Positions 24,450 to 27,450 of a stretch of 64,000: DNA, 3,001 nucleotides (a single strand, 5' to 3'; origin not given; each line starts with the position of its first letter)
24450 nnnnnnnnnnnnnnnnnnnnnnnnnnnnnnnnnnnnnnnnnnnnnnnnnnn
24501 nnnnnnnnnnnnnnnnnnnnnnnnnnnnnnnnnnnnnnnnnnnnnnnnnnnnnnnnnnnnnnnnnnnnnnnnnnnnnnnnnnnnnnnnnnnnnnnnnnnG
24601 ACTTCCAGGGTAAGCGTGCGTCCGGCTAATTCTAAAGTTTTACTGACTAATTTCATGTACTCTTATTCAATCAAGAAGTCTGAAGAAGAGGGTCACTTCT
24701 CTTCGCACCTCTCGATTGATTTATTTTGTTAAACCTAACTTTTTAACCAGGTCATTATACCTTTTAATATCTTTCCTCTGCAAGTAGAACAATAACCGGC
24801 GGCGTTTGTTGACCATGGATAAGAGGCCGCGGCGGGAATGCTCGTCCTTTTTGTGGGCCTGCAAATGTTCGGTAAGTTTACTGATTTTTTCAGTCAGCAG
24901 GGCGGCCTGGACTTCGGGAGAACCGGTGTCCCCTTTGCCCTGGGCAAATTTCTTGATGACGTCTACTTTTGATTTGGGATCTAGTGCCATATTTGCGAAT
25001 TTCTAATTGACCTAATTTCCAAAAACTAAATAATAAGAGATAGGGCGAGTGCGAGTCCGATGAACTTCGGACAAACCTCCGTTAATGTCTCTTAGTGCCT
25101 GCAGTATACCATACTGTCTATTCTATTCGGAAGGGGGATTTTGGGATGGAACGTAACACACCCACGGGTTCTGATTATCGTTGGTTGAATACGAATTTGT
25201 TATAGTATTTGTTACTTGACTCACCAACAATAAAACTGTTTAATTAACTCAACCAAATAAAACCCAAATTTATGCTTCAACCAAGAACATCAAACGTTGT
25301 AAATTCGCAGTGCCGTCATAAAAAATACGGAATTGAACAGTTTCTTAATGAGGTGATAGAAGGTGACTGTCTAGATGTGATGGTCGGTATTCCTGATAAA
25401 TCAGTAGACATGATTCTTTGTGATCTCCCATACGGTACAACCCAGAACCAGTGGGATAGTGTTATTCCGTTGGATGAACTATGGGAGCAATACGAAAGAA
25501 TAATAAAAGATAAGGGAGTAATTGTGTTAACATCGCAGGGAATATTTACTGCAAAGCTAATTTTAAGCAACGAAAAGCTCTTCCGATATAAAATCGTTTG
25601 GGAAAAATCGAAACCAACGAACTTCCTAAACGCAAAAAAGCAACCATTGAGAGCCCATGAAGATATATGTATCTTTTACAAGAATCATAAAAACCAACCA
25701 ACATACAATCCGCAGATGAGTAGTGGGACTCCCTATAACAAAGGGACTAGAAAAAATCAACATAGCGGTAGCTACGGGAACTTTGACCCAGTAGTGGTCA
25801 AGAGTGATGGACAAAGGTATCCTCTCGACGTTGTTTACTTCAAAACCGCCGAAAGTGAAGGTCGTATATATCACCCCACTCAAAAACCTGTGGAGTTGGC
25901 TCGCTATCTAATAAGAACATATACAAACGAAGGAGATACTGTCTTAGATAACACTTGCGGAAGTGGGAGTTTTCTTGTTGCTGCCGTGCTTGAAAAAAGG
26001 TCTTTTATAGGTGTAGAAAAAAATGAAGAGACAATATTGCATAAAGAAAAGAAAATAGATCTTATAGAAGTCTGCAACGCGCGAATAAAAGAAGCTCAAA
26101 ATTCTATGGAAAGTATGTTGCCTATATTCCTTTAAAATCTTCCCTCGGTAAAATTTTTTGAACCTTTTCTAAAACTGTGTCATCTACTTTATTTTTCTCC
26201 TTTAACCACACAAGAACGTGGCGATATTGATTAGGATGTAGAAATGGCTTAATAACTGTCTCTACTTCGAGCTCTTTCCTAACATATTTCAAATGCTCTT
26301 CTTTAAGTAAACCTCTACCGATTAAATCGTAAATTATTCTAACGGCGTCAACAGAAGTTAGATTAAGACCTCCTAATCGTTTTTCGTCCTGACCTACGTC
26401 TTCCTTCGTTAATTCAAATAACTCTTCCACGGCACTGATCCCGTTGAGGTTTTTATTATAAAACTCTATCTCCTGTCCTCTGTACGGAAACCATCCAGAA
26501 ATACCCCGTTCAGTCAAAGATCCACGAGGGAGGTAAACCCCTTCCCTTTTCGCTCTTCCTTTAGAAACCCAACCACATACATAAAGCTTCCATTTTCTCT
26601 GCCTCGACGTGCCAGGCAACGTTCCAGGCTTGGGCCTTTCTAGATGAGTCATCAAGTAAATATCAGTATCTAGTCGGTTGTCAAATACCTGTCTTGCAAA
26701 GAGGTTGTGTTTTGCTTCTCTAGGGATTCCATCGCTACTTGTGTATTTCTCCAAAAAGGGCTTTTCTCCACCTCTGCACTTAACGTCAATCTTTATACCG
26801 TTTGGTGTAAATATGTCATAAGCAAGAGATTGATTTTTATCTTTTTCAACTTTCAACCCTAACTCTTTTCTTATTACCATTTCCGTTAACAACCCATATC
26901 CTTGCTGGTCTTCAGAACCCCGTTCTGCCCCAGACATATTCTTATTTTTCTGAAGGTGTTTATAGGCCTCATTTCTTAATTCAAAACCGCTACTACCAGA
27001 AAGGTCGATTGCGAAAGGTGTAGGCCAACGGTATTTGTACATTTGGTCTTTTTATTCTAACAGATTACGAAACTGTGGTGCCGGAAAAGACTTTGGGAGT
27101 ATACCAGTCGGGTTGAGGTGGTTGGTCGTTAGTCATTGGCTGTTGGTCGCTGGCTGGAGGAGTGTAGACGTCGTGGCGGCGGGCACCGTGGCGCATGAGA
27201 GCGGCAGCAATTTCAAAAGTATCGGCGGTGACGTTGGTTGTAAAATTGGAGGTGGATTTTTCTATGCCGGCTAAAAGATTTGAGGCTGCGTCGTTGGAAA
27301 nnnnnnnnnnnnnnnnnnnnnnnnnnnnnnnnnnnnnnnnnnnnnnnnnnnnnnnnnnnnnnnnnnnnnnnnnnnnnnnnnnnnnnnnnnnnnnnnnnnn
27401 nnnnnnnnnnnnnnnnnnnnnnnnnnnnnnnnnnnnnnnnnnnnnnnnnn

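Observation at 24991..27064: Type II restriction–modification pair inserted into the nusA–infB–rpsO–pnp operon neighbourhood, displacing rbfA and truB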

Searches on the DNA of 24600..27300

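Call 65: search_rna_families(source=window, start=24600, end=27300, threshold=evalue, max_evalue=1)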
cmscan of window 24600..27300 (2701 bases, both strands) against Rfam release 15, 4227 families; matches with E-value up to 1: 0.
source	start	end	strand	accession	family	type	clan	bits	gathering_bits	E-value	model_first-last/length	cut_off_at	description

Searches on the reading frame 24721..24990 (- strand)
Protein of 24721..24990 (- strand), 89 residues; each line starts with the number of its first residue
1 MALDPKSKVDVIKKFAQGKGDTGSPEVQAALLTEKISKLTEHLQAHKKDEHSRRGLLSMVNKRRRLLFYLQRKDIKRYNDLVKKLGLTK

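Call 3: search_protein_families(library=pfam, proteins=[window:24721-24990:-], max_evalue=0.1)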
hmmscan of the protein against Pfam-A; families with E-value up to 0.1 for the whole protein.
window:24721-24990:- (89 aa): 1 family
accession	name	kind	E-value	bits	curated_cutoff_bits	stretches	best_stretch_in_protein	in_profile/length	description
PF00312.27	Ribosomal_S15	-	2.3e-35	121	31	1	8-87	1-80/81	Ribosomal protein S15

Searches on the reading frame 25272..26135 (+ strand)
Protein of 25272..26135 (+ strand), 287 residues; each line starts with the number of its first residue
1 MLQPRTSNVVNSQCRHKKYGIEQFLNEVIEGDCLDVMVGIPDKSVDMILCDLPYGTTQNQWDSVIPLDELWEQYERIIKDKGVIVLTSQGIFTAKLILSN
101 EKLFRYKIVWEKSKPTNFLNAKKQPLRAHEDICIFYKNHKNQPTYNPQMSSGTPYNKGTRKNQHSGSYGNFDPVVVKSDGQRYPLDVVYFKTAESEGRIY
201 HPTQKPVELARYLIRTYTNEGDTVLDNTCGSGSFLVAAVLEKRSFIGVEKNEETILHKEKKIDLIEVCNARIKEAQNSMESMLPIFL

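Call 3: search_protein_families(library=pfam, proteins=[window:25272-26135:+], max_evalue=0.1)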
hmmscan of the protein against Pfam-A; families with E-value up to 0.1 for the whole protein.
window:25272-26135:+ (287 aa): 9 families
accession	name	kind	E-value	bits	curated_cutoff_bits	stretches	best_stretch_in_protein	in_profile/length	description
PF01555.25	N6_N4_Mtase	-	3.7e-30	106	26.7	1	45-255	1-216/221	DNA methylase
PF01170.24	UPF0020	-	1.3e-07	32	22.3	2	15-88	95-168/197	RMKL-like, methyltransferase domain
PF11599.14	AviRa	-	9.3e-05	22.4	25.7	1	41-89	161-211/232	RRNA methyltransferase AviRa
PF13847.12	Methyltransf_31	-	0.00039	20.6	27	1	219-261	2-47/145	Methyltransferase domain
PF02384.22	N6_Mtase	-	0.0008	19.2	20.4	1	191-240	20-66/311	N-6 DNA Methylase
PF01728.25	FtsJ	-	0.022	15.1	24.1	0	219-281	20-86/181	FtsJ-like methyltransferase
PF13649.12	Methyltransf_25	-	0.049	14.8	27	0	224-264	1-43/97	Methyltransferase domain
PF03288.22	Pox_D5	-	0.074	13.9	21.4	0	64-116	21-67/86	Poxvirus D5 protein-like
PF02475.24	TRM5-TYW2_MTfase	-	0.099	13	28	0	211-269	27-87/164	TRM5/TYW2 methyltransferase domain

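Call 4: search_protein_families(library=ncbifam, proteins=[window:25272-26135:+], max_evalue=0.1)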
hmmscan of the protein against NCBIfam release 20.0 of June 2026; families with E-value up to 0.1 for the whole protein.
window:25272-26135:+ (287 aa): 18 families
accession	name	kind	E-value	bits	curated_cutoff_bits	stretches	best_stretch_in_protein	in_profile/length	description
NF050803.1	DnaMtaseCcrMCaul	equivalog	1.5e-19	70.1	830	2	193-276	178-261/350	adenine-specific DNA-methyltransferase CcrM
NF010253.0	PRK13699.1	subfamily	8.3e-18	64.9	244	2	186-273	132-214/226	DNA methyltransferase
NF008572.0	PRK11524.1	equivalog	4.4e-16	58.9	292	1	12-264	3-258/294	adenine-specific DNA-methyltransferase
TIGR01177.1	TIGR01177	hypoth_equivalog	5.4e-08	32.5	316.55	2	190-246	150-208/330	TIGR01177 family methyltransferase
NF040721.1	Trm14_Arch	equivalog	4.2e-05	22.8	280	0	198-245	167-216/370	tRNA (guanine(6)-N2)-methyltransferase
NF040850.1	Trm14_Thcoccales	equivalog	0.00053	19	480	0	199-252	195-251/365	tRNA (guanine(6)-N2)-methyltransferase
NF053511.1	tRNA_U34_MnmM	equivalog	0.0029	17.2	135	1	205-267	2-67/183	tRNA 5-(aminomethyl)-2-thiouridylate-methyltransferase MnmM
NF047738.1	antiphage_MADS2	equivalog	0.0048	15.2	720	1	219-263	330-372/654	methylation-associated defense system DNA methyltransferase MAD2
TIGR00091.1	TIGR00091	equivalog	0.0093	15.3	112.65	1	217-272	13-70/194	tRNA (guanosine(46)-N7)-methyltransferase TrmB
NF043040.1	corrin_prot_MT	hypoth_equivalog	0.01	15.3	180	1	209-264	30-85/216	corrinoid protein-associated methyltransferase CpaM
NF008748.0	PRK11783.1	equivalog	0.011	14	466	0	217-252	189-225/704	bifunctional 23S rRNA (guanine(2069)-N(7))-methyltransferase RlmK/23S rRNA (guanine(2445)-N(2))-methyltransferase RlmL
NF041081.1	prot_lys_mtase_Arch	equivalog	0.015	15.4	200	1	218-268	7-59/142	protein-lysine N-methyltransferase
NF001080.0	PRK00121.2-2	equivalog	0.016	14.4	132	0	217-272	42-100/224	tRNA (guanosine(46)-N7)-methyltransferase TrmB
NF011529.0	PRK14968.1-3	equivalog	0.026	14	162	1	195-272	12-86/198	putative methyltransferase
NF001556.0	PRK00377.1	equivalog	0.048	13.4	238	0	218-269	38-92/198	cobalt-precorrin-6Y C(15)-methyltransferase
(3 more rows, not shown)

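Call 5: search_protein_families(library=padloc, proteins=[window:25272-26135:+], max_evalue=0.1)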
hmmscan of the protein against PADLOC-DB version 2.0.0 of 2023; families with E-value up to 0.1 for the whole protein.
window:25272-26135:+ (287 aa): 68 families (the best 25 are shown)
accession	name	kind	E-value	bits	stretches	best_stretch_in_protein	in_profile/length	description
PDLC03251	MTase_II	-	4.1e-72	240.8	2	25-141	4-120/282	Type II methyltransferase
PDLC03371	MTase_II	-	2.2e-33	113.9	1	22-264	7-254/260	Type II methyltransferase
PDLC03216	MTase_II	-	5.1e-23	79.6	3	194-278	187-271/364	Type II methyltransferase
PDLC03299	MTase_II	-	8.1e-23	79.3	1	14-270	5-265/296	Type II methyltransferase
PDLC03350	MTase_II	-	1.7e-22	78.2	1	22-266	53-299/312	Type II methyltransferase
PDLC03738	oMTase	-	2.5e-20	70.5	2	73-270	91-273/376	orphan methyltransferase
PDLC03353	MTase_II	-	3.6e-20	70.6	1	24-263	8-251/260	Type II methyltransferase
PDLC03241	MTase_II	-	1.1e-19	68.7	2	171-259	344-430/447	Type II methyltransferase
PDLC03339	MTase_II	-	3.3e-19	66.9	1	26-263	4-272/399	Type II methyltransferase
PDLC03228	MTase_II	-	4.2e-18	64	2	186-271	132-212/227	Type II methyltransferase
PDLC03265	MTase_II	-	2.8e-17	61.1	2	199-262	265-328/333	Type II methyltransferase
PDLC03387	MTase_II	-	1.2e-16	58.8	2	104-262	142-275/289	Type II methyltransferase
PDLC03300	MTase_II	-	2.4e-15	54.4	2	183-263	195-277/302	Type II methyltransferase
PDLC03327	MTase_II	-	5.6e-15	53.4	1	12-248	28-270/319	Type II methyltransferase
PDLC03320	MTase_II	-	2.4e-14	51.2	2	194-264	206-276/289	Type II methyltransferase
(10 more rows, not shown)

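Call 7: search_solved_structures(query=window:25272-26135:+, max_evalue=0.001)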
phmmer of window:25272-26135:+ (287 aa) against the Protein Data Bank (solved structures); distinct sequences matched with E-value up to 0.001: 14.
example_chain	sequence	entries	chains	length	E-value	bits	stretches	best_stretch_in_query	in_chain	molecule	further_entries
6pbd_A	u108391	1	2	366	2.1e-15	60.1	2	172-263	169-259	Modification methylase CcrMI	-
1nw8_A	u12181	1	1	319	3.3e-13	52.9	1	23-247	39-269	MODIFICATION METHYLASE RSRI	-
1eg2_A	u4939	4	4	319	4.6e-13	52.5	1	23-247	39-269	MODIFICATION METHYLASE RSRI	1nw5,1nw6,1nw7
1g60_A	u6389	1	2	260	8.9e-12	48.2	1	25-256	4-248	Adenine-specific Methyltransferase MboIIA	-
8s9n_A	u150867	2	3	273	1.5e-09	40.9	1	196-250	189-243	DNA cytosine-N4 methyltransferase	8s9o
9c3u_A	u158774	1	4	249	2.8e-09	40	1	32-254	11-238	Methyltransferase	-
8urk_A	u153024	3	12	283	3.1e-09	39.9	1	32-256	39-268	Methyltransferase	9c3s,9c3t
8s9m_A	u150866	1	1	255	9.4e-08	35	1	196-250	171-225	DNA cytosine-N4 methyltransferase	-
2zie_A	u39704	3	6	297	2.5e-07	33.6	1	196-250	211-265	Putative modification methylase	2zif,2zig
5hek_A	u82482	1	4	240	6.4e-07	32.3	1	198-264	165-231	Adenine specific DNA methyltransferase (DpnA)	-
5hfj_A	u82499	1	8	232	8.2e-07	32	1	198-264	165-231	Adenine specific DNA methyltransferase (DpnA)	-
3tlj_A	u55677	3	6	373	6.5e-05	25.7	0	198-258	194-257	tRNA (guanine N2-)-methyltransferase Trm14 | Crystal structure of Trm14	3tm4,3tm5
6zxw_G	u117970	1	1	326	0.00018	24.2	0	204-253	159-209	tRNA (Guanine(10)-N2)-dimethyltransferase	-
6zxv_A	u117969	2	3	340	0.00021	24.1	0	204-253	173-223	tRNA (Guanine(10)-N2)-dimethyltransferase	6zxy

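Call 26: search_dna_similar(query=window:25272-26135:+, collection=plasmids, mode=protein, max_evalue=1e-10, max_rows=15)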
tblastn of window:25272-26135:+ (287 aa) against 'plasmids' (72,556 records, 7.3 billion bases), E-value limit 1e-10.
Records with a match: 157; places in all: 159; records where one place covers at least 80% of the query: 103.
Best place of each record, by identity: 60-80% 4; <60% 153.
By first word of the organism name: Enterococcus 23; Clostridium 21; Escherichia 20; Bacillus 17; Clostridioides 10; Leptospira 9; Arsenophonus 7; Lactobacillus 4; Sinorhizobium 4; Klebsiella 4; and 27 more.
By predicted mobility (MOB-suite, as given by PLSDB): non-mobilizable 98; conjugative 43; mobilizable 16.
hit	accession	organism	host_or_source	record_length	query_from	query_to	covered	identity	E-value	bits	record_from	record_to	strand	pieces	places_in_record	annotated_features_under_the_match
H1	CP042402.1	Weissella hellenica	cell culture,kimchi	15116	22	284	92%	61.6%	2e-109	354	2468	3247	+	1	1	site-specific DNA-methyltransferase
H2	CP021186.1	Rhizorhabdus wittichii DC-6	activated sludge of a wastewater ...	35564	26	283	90%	62.7%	7e-105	341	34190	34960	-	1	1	site-specific DNA-methyltransferase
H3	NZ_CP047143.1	Lactobacillus crispatus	Gallus gallus,Isolated and purified ...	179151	4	275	95%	58.6%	9e-107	347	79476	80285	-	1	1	site-specific DNA-methyltransferase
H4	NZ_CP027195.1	Lactobacillus sp. CBA3606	-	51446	23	279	90%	61.1%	1e-109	355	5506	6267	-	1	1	site-specific DNA-methyltransferase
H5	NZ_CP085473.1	Pediococcus pentosaceus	kimchi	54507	23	279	90%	60.3%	3e-108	351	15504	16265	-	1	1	site-specific DNA-methyltransferase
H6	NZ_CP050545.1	Levilactobacillus brevis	Single cell,Makgeolli (Korean ...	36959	22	279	90%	59.7%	6e-107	347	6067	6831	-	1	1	site-specific DNA-methyltransferase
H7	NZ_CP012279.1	Pediococcus damnosus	brewery environment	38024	22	279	90%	59.7%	6e-107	347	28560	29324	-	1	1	site-specific DNA-methyltransferase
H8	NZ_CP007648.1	Ligilactobacillus salivarius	swine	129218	13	253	84%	51.2%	1e-68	238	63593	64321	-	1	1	site-specific DNA-methyltransferase | hypothetical protein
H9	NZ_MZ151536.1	Listeria seeligeri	-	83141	32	286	89%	47.5%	2e-62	219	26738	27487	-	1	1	site-specific DNA-methyltransferase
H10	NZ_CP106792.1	Bacillus subtilis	chicken,pure culture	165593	21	255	82%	51.5%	6e-70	241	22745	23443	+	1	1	site-specific DNA-methyltransferase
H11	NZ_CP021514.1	Acetobacter pasteurianus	cell culture,food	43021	21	272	88%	47.6%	2e-66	231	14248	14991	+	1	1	site-specific DNA-methyltransferase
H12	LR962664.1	Enterococcus faecalis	-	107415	25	253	80%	51.3%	3e-64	224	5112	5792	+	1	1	record has no annotation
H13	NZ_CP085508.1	Bacillus cereus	soil sample,soil from tomato plant roots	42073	24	253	80%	50.8%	4e-59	210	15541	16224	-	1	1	site-specific DNA-methyltransferase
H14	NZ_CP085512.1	Bacillus cereus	soil sample,soil from tomato plant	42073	24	253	80%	50.8%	4e-59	210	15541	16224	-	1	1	site-specific DNA-methyltransferase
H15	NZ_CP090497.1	Photobacterium damselae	Seriola lalandi,Cell culture,Caudal ...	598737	28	262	82%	49.4%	7e-59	209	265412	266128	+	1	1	site-specific DNA-methyltransferase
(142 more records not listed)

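Call 27: get_annotated_region(hit=H1, flank=3500)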
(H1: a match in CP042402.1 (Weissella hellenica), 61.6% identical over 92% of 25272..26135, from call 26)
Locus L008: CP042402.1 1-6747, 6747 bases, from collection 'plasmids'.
description: Weissella hellenica strain CBA3632 plasmid unnamed3, complete sequence
organism: Weissella hellenica (NCBI taxid 46256)
taxonomy: Bacteria; Bacillota; Bacilli; Lactobacillales; Lactobacillaceae; Weissella; Weissella hellenica
host: -; source: cell culture,kimchi; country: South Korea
typing (MOB-suite, as given by PLSDB): mobilizable; replicon rep_cluster_589; relaxase MOBV
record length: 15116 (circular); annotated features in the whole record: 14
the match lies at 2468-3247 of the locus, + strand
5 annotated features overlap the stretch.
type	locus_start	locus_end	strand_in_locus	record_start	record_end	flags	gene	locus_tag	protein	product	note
CDS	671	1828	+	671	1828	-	-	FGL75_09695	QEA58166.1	RepB family plasmid replication initiator protein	-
CDS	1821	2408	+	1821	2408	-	-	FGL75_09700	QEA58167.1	DNA-binding protein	-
CDS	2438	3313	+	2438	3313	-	-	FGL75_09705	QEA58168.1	site-specific DNA-methyltransferase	-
CDS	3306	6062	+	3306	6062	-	-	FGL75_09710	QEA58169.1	N-6 DNA methylase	-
CDS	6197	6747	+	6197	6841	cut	-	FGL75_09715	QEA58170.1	metalloregulator ArsR/SmtB family transcription factor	-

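Call 28: get_annotated_region(hit=H2, flank=3500)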
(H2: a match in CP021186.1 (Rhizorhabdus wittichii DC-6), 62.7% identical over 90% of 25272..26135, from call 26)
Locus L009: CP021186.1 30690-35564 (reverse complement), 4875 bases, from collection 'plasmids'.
description: Rhizorhabdus wittichii DC-6 plasmid pDC05, complete sequence
organism: Rhizorhabdus wittichii DC-6 (NCBI taxid 1283312)
taxonomy: Bacteria; Pseudomonadota; Alphaproteobacteria; Sphingomonadales; Sphingomonadaceae; Rhizorhabdus; Rhizorhabdus wittichii; Rhizorhabdus wittichii DC-6
host: -; source: activated sludge of a wastewater treatment facility; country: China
typing (MOB-suite, as given by PLSDB): mobilizable; replicon rep_cluster_824; relaxase MOBQ
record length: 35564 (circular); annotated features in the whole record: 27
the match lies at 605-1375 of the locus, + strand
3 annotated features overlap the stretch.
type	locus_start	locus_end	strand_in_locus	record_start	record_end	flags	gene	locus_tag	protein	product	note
CDS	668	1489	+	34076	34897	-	-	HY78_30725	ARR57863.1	site-specific DNA-methyltransferase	-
CDS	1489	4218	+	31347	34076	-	-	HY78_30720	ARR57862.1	hypothetical protein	-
CDS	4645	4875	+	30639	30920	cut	-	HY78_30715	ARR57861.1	hypothetical protein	-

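Call 73: search_protein_families(library=phrogs, proteins=[window:25272-26135:+], max_evalue=0.01)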
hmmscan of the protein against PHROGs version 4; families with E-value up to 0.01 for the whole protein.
window:25272-26135:+ (287 aa): 15 families
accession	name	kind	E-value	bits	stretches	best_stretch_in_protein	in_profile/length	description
phrog_67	-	other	2.5e-68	232.8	1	25-279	123-350/743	DNA methyltransferase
phrog_12862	-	unknown function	1.4e-43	149.4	1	27-149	4-123/149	-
phrog_18293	-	other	1.1e-25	90.9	1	178-266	25-111/119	methyltransferase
phrog_3008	-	other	4.9e-18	66.3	1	199-254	148-203/244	DNA methyltransferase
phrog_498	-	other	2.7e-17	63.6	1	42-252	220-410/633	DNA methyltransferase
phrog_6025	-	other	4.5e-17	63.3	1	27-116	13-114/192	DNA methyltransferase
phrog_23148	-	unknown function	9.4e-11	43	1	152-253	37-137/165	-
phrog_18146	-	other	1.6e-08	34.9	1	203-265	51-114/452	DNA methyltransferase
phrog_6952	-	other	2.1e-08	35.2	1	201-262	114-175/181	DNA methyltransferase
phrog_23085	-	unknown function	6.8e-08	33.3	1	198-253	41-96/138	-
phrog_23224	-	other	0.00023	21.6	0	198-254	229-284/305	DNA methyltransferase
phrog_8769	-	other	0.0004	21.2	1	211-253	2-44/71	methyltransferase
phrog_12517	-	unknown function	0.00077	19.7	0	209-266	94-151/316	-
phrog_2713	-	unknown function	0.0014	18.7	1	208-253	199-254/520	-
phrog_16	-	DNA, RNA and nucleotide metabolism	0.0076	15.5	0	207-253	854-900/986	DNA helicase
